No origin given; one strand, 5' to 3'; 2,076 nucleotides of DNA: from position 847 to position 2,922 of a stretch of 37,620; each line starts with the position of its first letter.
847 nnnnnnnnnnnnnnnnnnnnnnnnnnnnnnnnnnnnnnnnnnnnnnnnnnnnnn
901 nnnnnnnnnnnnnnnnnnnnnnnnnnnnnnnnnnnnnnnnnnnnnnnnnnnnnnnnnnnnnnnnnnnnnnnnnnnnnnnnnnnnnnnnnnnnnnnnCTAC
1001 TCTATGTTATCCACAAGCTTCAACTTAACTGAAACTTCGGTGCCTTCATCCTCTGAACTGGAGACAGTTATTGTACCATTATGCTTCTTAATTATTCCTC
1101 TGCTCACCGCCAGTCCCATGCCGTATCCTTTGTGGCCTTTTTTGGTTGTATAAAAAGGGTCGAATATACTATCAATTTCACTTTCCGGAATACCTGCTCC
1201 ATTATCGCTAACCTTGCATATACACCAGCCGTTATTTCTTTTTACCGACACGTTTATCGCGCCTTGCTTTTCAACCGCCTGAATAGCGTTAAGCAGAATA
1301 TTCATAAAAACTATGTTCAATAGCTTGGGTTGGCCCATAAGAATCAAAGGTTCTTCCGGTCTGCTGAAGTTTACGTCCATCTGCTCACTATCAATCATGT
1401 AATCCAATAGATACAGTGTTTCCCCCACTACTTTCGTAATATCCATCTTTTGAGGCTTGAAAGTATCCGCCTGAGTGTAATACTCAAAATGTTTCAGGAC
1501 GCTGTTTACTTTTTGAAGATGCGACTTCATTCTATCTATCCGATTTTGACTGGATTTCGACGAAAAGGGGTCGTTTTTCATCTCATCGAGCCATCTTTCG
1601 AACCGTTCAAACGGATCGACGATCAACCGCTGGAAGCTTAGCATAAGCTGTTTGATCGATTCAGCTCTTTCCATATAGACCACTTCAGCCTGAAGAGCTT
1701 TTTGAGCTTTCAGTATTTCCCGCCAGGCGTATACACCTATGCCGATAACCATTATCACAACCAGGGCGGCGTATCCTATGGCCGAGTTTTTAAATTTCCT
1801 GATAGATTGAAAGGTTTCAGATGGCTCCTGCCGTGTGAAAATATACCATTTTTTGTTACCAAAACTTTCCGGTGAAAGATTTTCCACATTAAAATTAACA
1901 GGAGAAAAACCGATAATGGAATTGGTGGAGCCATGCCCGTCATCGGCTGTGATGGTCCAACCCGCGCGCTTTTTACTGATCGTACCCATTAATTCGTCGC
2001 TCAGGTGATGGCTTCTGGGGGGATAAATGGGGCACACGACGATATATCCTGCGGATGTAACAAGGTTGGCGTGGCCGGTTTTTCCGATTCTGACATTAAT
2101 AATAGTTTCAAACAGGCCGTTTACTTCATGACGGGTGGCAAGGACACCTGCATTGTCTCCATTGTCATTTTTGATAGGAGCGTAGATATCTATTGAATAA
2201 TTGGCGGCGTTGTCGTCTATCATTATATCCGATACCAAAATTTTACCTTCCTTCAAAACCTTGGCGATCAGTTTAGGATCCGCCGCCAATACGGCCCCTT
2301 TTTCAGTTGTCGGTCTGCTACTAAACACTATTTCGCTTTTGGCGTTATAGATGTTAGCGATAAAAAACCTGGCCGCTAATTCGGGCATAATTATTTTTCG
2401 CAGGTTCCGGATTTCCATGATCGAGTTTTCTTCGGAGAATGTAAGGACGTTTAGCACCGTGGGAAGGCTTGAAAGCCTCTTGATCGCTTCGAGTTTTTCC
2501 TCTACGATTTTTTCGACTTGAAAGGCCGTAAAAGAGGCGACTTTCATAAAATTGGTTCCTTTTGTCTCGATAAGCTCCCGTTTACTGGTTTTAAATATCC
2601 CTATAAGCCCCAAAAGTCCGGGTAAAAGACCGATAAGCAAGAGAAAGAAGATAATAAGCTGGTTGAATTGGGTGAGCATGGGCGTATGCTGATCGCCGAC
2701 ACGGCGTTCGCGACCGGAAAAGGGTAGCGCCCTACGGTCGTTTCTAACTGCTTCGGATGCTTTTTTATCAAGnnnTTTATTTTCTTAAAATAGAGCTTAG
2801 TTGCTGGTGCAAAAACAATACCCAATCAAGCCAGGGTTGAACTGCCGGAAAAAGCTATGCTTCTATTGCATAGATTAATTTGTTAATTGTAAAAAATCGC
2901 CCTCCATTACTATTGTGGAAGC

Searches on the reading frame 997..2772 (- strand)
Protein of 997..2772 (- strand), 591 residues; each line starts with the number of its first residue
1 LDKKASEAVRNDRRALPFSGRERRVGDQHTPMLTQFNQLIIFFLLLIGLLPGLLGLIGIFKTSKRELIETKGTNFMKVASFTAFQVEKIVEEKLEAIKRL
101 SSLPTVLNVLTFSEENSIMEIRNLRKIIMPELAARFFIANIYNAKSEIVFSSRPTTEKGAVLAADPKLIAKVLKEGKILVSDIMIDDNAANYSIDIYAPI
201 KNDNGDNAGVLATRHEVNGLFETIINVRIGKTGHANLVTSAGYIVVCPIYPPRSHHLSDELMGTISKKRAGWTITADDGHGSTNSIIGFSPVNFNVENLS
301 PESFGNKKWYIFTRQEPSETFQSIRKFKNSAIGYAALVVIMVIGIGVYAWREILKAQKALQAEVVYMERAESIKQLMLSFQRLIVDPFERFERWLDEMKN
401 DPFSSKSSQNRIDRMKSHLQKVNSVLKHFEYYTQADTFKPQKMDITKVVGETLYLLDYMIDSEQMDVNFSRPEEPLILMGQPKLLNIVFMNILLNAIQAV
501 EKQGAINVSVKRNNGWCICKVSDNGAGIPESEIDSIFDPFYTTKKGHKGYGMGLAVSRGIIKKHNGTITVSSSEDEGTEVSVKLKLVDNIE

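Call 25: search_protein_families(library=pfam, proteins=[window:997-2772:-], max_evalue=0.001)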
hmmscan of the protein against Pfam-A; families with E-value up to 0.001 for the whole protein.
window:997-2772:- (591 aa): 4 families
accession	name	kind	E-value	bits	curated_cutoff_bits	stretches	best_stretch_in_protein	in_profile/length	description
PF02518.31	HATPase_c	-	6.9e-26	91.3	26.4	1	481-586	2-109/111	Histidine kinase-, DNA gyrase B-, and HSP90-like ATPase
PF02743.24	dCache_1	-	3.3e-09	37.1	45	1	69-284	5-211/240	Cache domain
PF14501.12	HATPase_c_5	-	2.4e-07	31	22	1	486-575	7-93/102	GHKL domain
PF13589.12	HATPase_c_3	-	6.9e-05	23.3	25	1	486-564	4-87/137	Histidine kinase-, DNA gyrase B-, and HSP90-like ATPase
